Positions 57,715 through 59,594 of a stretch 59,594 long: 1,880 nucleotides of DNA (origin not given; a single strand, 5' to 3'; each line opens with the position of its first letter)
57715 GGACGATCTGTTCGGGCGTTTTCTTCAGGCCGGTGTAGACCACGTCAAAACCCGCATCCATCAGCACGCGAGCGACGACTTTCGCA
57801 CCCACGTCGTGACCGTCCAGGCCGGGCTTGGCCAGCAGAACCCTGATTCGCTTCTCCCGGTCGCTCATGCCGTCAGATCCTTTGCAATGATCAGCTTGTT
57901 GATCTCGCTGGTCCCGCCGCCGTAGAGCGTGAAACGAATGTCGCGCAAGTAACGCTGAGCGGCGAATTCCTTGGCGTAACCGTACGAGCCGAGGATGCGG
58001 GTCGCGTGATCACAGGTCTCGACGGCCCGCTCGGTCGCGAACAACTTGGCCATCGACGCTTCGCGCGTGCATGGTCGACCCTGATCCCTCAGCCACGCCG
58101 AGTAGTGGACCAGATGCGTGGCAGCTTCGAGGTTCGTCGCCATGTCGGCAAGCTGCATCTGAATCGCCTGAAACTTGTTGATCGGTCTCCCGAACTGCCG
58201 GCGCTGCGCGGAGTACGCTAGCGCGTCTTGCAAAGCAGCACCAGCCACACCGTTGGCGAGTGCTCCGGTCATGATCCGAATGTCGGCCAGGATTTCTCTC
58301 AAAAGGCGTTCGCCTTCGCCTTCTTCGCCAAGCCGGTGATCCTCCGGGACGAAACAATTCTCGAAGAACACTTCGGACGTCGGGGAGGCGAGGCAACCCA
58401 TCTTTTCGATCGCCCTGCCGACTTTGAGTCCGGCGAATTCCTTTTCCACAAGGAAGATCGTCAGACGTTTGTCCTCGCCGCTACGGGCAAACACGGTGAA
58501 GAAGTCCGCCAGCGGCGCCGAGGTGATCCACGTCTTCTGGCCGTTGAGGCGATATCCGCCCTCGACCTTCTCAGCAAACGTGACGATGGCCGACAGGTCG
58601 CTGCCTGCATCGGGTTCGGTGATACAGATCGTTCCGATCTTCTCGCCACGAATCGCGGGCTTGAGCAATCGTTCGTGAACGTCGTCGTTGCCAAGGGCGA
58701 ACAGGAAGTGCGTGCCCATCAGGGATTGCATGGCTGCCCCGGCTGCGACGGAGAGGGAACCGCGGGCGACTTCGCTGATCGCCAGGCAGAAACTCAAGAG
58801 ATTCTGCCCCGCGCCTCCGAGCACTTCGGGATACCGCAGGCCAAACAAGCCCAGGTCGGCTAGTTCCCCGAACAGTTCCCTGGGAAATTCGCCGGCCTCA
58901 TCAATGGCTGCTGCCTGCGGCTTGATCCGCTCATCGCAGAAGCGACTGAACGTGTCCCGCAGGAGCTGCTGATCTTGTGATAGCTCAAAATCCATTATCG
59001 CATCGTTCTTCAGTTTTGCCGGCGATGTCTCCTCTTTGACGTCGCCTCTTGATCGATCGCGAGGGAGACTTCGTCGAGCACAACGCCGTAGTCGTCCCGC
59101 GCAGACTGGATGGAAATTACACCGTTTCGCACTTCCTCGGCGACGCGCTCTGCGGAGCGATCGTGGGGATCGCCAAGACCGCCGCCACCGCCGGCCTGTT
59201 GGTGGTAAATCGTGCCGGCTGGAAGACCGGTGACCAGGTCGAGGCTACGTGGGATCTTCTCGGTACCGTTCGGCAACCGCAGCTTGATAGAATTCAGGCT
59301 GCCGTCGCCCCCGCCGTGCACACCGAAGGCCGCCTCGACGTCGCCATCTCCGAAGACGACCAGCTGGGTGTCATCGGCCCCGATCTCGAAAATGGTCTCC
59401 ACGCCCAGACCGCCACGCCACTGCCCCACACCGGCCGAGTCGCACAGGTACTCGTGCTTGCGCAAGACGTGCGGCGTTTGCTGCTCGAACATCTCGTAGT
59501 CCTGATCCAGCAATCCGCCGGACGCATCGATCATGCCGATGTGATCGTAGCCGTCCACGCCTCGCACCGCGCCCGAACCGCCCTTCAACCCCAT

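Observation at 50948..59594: Probable anaerobic indole-3-acetate (auxin) degradation cluster in an unexpected host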

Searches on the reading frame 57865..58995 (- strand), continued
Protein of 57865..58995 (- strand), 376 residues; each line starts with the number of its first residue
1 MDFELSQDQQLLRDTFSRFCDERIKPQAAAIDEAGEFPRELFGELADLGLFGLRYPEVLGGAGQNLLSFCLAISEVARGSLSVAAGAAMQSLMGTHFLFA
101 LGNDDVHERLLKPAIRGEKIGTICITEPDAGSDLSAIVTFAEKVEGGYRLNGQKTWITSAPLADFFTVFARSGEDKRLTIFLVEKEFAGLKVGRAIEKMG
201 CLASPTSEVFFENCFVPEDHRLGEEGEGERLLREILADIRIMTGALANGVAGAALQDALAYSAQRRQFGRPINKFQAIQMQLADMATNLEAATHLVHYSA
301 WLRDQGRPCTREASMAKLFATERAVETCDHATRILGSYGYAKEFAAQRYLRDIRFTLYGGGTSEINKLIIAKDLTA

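Call 59: find_encoding_contigs(protein=P0082, flank=10000, max_places=2)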
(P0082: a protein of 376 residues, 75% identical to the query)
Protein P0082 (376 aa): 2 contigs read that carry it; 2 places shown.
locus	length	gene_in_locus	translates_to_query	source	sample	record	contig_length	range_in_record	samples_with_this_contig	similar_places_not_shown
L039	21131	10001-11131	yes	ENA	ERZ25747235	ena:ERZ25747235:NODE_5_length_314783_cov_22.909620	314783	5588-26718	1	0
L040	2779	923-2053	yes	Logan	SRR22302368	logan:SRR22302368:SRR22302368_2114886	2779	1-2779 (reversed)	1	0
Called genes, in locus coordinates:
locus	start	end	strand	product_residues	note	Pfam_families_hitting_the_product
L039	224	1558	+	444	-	PF00202:Aminotran_3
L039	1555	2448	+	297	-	PF01379:Porphobil_deam, PF03900:Porphobil_deamC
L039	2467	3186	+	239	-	PF02602:HEM4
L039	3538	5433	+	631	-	PF01855:POR_N, PF02775:TPP_enzyme_C, PF00037:Fer4 (weak)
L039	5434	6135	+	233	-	PF01558:POR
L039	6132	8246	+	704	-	PF05378:Hydant_A_N, PF01968:Hydantoinase_A, PF19278:Hydant_A_C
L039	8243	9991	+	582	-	PF02538:Hydantoinase_B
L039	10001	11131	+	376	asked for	PF02771:Acyl-CoA_dh_N, PF02770:Acyl-CoA_dh_M, PF00441:Acyl-CoA_dh_1, PF08028:Acyl-CoA_dh_2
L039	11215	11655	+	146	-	PF02310:B12-binding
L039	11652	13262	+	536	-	PF01642:MM_CoA_mutase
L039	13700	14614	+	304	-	PF00941:FAD_binding_5, PF03450:CO_deh_flav_C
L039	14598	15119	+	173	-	PF00111:Fer2, PF01799:Fer2_2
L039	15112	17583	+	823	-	PF01315:Ald_Xan_dh_C, PF02738:MoCoBD_1, PF20256:MoCoBD_2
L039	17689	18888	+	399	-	PF02515:CoA_transf_3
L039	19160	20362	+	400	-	PF00108:Thiolase_N, PF02803:Thiolase_C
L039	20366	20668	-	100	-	-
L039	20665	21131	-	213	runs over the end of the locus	-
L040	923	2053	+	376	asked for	PF02771:Acyl-CoA_dh_N, PF02770:Acyl-CoA_dh_M, PF00441:Acyl-CoA_dh_1, PF08028:Acyl-CoA_dh_2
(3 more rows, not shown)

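Call 65: find_encoding_contigs(protein=P0034, flank=10000, max_places=1)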
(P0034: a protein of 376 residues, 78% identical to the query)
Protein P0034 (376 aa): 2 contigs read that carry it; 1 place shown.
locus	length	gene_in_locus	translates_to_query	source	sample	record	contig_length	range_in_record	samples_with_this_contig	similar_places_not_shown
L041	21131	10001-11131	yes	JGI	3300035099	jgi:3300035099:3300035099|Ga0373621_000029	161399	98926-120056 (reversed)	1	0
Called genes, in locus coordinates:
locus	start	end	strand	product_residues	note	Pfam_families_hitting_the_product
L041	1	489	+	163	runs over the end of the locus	-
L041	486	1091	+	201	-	-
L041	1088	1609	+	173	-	PF03266:NTPase_1, PF10649:DUF2478 (weak)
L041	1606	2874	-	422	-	PF02634:FdhD-NarQ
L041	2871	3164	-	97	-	-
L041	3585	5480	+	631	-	PF01855:POR_N, PF12837:Fer4_6 (faint), PF02775:TPP_enzyme_C, PF00037:Fer4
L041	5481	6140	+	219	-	PF01558:POR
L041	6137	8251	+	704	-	PF05378:Hydant_A_N, PF01968:Hydantoinase_A, PF19278:Hydant_A_C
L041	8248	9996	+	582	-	PF02538:Hydantoinase_B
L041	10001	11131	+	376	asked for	PF02771:Acyl-CoA_dh_N, PF02770:Acyl-CoA_dh_M, PF00441:Acyl-CoA_dh_1, PF08028:Acyl-CoA_dh_2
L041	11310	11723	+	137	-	PF02310:B12-binding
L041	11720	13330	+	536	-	PF01642:MM_CoA_mutase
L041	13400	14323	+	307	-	PF00941:FAD_binding_5, PF03450:CO_deh_flav_C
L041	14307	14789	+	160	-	PF00111:Fer2, PF01799:Fer2_2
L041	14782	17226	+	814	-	PF01315:Ald_Xan_dh_C, PF02738:MoCoBD_1, PF20256:MoCoBD_2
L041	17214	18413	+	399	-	PF02515:CoA_transf_3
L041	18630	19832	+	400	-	PF00108:Thiolase_N, PF02803:Thiolase_C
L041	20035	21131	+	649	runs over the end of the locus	PF00724:Oxidored_FMN, PF00070:Pyr_redox (faint), PF00890:FAD_binding_2 (weak), PF01266:DAO (weak), PF07992:Pyr_redox_2, PF12831:FAD_oxidored (weak), PF13450:NAD_binding_8, PF13738:Pyr_redox_3 (faint)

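Call 66: find_encoding_contigs(protein=P0055, flank=10000, max_places=1)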
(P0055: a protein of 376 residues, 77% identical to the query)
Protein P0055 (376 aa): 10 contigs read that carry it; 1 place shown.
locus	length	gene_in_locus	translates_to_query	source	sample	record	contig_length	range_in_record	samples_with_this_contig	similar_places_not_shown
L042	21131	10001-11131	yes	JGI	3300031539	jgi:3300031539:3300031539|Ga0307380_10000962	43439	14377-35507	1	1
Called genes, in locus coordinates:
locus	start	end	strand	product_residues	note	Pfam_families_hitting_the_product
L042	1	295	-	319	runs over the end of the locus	PF00892:EamA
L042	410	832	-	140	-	PF01842:ACT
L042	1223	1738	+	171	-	-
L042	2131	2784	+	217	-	-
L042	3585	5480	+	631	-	PF01855:POR_N, PF12837:Fer4_6 (faint), PF02775:TPP_enzyme_C, PF00037:Fer4 (weak)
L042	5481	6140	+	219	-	PF01558:POR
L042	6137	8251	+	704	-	PF05378:Hydant_A_N, PF01968:Hydantoinase_A, PF19278:Hydant_A_C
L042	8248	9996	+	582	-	PF02538:Hydantoinase_B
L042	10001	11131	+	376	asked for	PF02771:Acyl-CoA_dh_N, PF02770:Acyl-CoA_dh_M, PF00441:Acyl-CoA_dh_1, PF08028:Acyl-CoA_dh_2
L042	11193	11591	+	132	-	PF02310:B12-binding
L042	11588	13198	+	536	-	PF01642:MM_CoA_mutase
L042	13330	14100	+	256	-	PF00941:FAD_binding_5, PF03450:CO_deh_flav_C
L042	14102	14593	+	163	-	PF00111:Fer2, PF01799:Fer2_2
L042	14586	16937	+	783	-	PF01315:Ald_Xan_dh_C, PF02738:MoCoBD_1, PF20256:MoCoBD_2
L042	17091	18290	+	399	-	PF02515:CoA_transf_3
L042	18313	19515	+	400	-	PF00108:Thiolase_N, PF02803:Thiolase_C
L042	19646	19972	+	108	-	PF01909:NTP_transf_2, PF18765:Polbeta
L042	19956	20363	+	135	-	PF05168:HEPN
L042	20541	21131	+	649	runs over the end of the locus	PF00724:Oxidored_FMN, PF00070:Pyr_redox (faint), PF00890:FAD_binding_2 (weak), PF01266:DAO (faint), PF03486:HI0933_like (faint), PF07992:Pyr_redox_2, PF12831:FAD_oxidored (weak), PF13450:NAD_binding_8, +1 more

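Call 73: find_related_loci(query=A1, collection=metagenome_contigs, flank=10000)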
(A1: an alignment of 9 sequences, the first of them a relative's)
Query A1 (410 aa) in metagenome_contigs; peptide patterns used: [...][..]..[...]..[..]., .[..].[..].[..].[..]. (x = any residue, [..] = any of these).
600 stretches matched a pattern (row limit reached: there are more); 582 encode a relative of the query (tblastn E <= 1e-3); the best 80 are kept; 80 distinct loci.
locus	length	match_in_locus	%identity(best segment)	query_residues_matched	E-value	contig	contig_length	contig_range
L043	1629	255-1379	50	12-408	4e-128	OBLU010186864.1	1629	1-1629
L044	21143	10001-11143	48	3-408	2e-115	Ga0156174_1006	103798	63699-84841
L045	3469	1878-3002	52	15-408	5e-117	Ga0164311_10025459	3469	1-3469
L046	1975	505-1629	49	15-408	9e-119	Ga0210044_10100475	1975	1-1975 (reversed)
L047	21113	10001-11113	48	15-408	2e-111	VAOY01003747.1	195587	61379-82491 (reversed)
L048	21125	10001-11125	47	11-408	7e-111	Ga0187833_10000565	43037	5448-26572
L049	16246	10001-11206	46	1-408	4e-111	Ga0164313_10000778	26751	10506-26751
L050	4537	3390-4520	45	7-410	7e-112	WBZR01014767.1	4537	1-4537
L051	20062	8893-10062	46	4-408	2e-109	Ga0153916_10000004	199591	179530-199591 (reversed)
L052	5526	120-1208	46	27-408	8e-109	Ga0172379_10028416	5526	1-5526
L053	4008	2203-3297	48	25-408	6e-109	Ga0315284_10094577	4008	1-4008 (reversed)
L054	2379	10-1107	49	27-408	8e-113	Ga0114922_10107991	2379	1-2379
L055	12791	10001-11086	49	25-407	1e-107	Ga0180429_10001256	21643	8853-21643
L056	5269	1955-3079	48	18-408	2e-107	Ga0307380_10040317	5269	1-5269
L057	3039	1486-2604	49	15-408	3e-110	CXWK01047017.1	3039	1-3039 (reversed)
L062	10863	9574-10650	50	27-408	2e-106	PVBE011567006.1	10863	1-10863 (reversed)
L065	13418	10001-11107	48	19-408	7e-106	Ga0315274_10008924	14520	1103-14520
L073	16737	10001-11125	48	15-408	8e-105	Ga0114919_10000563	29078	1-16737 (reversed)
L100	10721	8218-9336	47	20-408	8e-102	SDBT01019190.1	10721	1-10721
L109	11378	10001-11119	47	20-408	3e-101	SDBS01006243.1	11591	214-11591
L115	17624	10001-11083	47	27-406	7e-100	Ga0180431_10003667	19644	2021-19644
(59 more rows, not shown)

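Call 77: search_protein_families(library=pfam, proteins=[L047:3545-5563:+, L047:15865-18402:+, L047:1473-2210:-, L047:2207-2863:-, L044:2867-4558:+, L044:17536-20898:+, L044:11321-12721:+, L044:12817-13989:+, L062:977-5038:+, L044:1463-2407:+], max_evalue=0.00001)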
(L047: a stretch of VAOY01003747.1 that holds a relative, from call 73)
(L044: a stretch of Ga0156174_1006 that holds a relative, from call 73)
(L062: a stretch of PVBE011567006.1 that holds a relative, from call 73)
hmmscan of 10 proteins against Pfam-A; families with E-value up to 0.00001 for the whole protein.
L047:3545-5563:+ (672 aa): 4 families
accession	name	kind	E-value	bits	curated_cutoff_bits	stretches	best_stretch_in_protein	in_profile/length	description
PF00378.25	ECH_1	-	4.4e-44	151.1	27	1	393-597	4-205/251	Enoyl-CoA hydratase/isomerase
PF02737.24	3HCDH_N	-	1.7e-40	139.3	22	1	14-193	3-178/180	3-hydroxyacyl-CoA dehydrogenase, NAD binding domain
PF16113.10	ECH_2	-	5.7e-29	102.1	27.2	1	396-616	2-223/335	Enoyl-CoA hydratase/isomerase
PF00725.27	3HCDH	-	3e-08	34.5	22.1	1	197-261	1-64/97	3-hydroxyacyl-CoA dehydrogenase, C-terminal domain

L047:15865-18402:+ (845 aa): 3 families
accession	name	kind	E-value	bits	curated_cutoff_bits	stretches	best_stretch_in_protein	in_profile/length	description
PF01558.24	POR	-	1.4e-18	68.1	27.4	1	651-835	1-172/173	Pyruvate ferredoxin/flavodoxin oxidoreductase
PF02775.26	TPP_enzyme_C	-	7.1e-12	45.8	21.9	1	394-526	1-142/151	Thiamine pyrophosphate enzyme, C-terminal TPP binding domain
PF01855.24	POR_N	-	1.3e-07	32.1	27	1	29-198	2-176/231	Pyruvate flavodoxin/ferredoxin oxidoreductase, thiamine diP-bdg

L047:1473-2210:- (245 aa): 6 families
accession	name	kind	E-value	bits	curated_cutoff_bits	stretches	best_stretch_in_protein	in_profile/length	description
PF01209.24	Ubie_methyltran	-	4.3e-56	190.3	20.1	1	12-243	5-233/233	ubiE/COQ5 methyltransferase family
PF13847.12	Methyltransf_31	-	7.6e-17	61.8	27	1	60-163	6-111/145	Methyltransferase domain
PF13649.12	Methyltransf_25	-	1.1e-16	61.8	27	1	62-157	2-97/97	Methyltransferase domain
PF08241.18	Methyltransf_11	-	1.6e-15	58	21.2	1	62-160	1-94/95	Methyltransferase domain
PF08242.18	Methyltransf_12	-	1.1e-09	39.3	30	1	62-158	1-97/98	Methyltransferase domain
PF13489.12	Methyltransf_23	-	5.3e-07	30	27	1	55-225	20-161/164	Methyltransferase domain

L047:2207-2863:- (218 aa): 3 families
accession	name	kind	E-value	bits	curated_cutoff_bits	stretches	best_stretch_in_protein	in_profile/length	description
PF00440.29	TetR_N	-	1.5e-14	53.9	24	1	32-77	1-46/47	Bacterial regulatory proteins, tetR family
PF21256.2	TetR_C_5-like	-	9.3e-10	39.1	27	1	103-190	4-92/127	Tetracyclin repressor-like, C-terminal domain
PF17932.6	TetR_C_24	-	7.6e-06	26.6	26.4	0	105-185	7-85/114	Tetracyclin repressor-like, C-terminal domain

L044:2867-4558:+ (563 aa): 1 family
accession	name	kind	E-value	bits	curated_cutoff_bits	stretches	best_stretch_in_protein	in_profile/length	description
PF07885.22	Ion_trans_2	-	8.1e-10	38.9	22.5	1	476-561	2-77/79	Ion channel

L044:17536-20898:+ (1120 aa): 13 families
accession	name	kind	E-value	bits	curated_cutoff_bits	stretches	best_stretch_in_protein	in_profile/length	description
PF07992.20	Pyr_redox_2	-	7.2e-23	81.9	26.1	1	734-1001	2-278/291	Pyridine nucleotide-disulphide oxidoreductase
PF02775.26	TPP_enzyme_C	-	3.5e-21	76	21.9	1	430-572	1-149/151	Thiamine pyrophosphate enzyme, C-terminal TPP binding domain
PF13450.12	NAD_binding_8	-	3.5e-11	43.6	21.9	1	737-773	1-37/68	NAD(P)-binding Rossmann-like domain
PF13738.12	Pyr_redox_3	-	4.5e-11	43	30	1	820-979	127-283/305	Pyridine nucleotide-disulphide oxidoreductase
PF01266.30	DAO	-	1.4e-08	35.1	27.9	1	734-768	1-35/353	FAD dependent oxidoreductase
PF00070.33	Pyr_redox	-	2.5e-08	34.7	22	0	734-765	1-32/82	Pyridine nucleotide-disulphide oxidoreductase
PF14691.11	Fer4_20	-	2.8e-08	34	25.8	1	641-712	33-108/113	Dihydroprymidine dehydrogenase domain II, 4Fe-4S cluster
PF01593.30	Amino_oxidase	-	3.2e-08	33.7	19.8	0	743-772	2-31/443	Flavin containing amine oxidoreductase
PF00037.32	Fer4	-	3.6e-07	30.2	21.1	1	1095-1118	1-24/24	4Fe-4S binding domain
PF01946.23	Thi4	-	1.3e-06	28.2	26.2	0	732-772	17-58/235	Thi4 family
PF13292.11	DXP_synthase_N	-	3e-06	27.2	21.2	1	449-564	111-225/274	1-deoxy-D-xylulose-5-phosphate synthase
PF03486.20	HI0933_like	-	4.7e-06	26.7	50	0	734-772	2-40/244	HI0933-like protein Rossmann domain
PF00890.30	FAD_binding_2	-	5.7e-06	26.2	20.4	0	735-771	2-38/414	FAD binding domain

L044:11321-12721:+ (466 aa): 1 family
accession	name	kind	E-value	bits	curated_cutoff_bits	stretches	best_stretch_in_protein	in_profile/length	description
PF01796.24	OB_ChsH2_C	-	6.9e-07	29.5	27.1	1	385-447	2-64/65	ChsH2, C-terminal OB-fold domain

L044:12817-13989:+ (390 aa): 4 families
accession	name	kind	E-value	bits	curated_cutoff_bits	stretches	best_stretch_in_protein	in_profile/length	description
PF22691.2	Thiolase_C_1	-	2.9e-42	144.3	28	1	255-390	13-144/144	Thiolase C-terminal domain-like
PF00108.29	Thiolase_N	-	2e-20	73.7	26.4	1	5-222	2-259/260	Thiolase, N-terminal domain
PF02803.24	Thiolase_C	-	1e-13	51.4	27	1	265-366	26-107/123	Thiolase, C-terminal domain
PF00109.32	ketoacyl-synt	-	1.4e-06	28.5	20.8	1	78-118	167-207/252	Beta-ketoacyl synthase, N-terminal domain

L062:977-5038:+ (1353 aa): 8 families
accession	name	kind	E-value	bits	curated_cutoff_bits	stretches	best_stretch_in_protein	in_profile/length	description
PF07992.20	Pyr_redox_2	-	4.9e-28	98.8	26.1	1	919-1212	3-289/291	Pyridine nucleotide-disulphide oxidoreductase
PF02775.26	TPP_enzyme_C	-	4.9e-20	72.3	21.9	1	611-751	1-150/151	Thiamine pyrophosphate enzyme, C-terminal TPP binding domain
PF14691.11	Fer4_20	-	1.7e-17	63.6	25.8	1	800-904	7-112/113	Dihydroprymidine dehydrogenase domain II, 4Fe-4S cluster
PF01855.24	POR_N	-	2.3e-14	54.1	27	1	243-407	2-171/231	Pyruvate flavodoxin/ferredoxin oxidoreductase, thiamine diP-bdg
PF13450.12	NAD_binding_8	-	1.3e-09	38.6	21.9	1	921-957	1-37/68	NAD(P)-binding Rossmann-like domain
PF13738.12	Pyr_redox_3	-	9.5e-09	35.3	30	0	1049-1085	163-198/305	Pyridine nucleotide-disulphide oxidoreductase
PF00070.33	Pyr_redox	-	2.8e-07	31.4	22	0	1052-1090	1-37/82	Pyridine nucleotide-disulphide oxidoreductase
PF00037.32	Fer4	-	8.2e-06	25.9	21.1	1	1324-1345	2-23/24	4Fe-4S binding domain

L044:1463-2407:+ (314 aa): 1 family
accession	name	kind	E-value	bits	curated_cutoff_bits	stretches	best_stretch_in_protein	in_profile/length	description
PF01112.23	Asparaginase_2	-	8e-118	393.5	27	1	5-311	2-308/309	Asparaginase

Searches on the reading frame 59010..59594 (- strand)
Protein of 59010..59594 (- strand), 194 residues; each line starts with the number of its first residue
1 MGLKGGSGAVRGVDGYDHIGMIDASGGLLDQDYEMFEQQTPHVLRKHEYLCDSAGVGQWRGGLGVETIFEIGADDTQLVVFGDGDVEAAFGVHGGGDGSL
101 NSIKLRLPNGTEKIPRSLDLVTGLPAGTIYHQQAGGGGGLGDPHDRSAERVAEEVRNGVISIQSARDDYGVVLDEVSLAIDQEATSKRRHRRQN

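Call 5: search_protein_families(library=pfam, proteins=[window:59010-59594:-])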
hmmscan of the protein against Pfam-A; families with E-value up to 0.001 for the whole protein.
window:59010-59594:- (194 aa): 1 family
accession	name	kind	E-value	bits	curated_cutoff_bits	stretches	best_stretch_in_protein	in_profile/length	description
PF02538.19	Hydantoinase_B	-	1.7e-23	83.3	26.8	1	4-143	381-519/519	Hydantoinase B/oxoprolinase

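Call 6: search_protein_families(library=ncbifam, proteins=[window:59010-59594:-])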
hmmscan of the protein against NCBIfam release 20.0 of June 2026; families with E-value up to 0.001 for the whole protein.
window:59010-59594:- (194 aa): 2 families
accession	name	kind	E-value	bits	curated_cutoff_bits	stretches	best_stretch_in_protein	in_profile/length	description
NF050157.1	CapLactmsBetCapB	equivalog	2.9e-28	98.5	1000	1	5-190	388-576/577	caprolactamase subunit beta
NF042976.1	AcphenoCarb_ApcD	equivalog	2.1e-11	42.8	1500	1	133-190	580-637/685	acetophenone carboxylase subunit delta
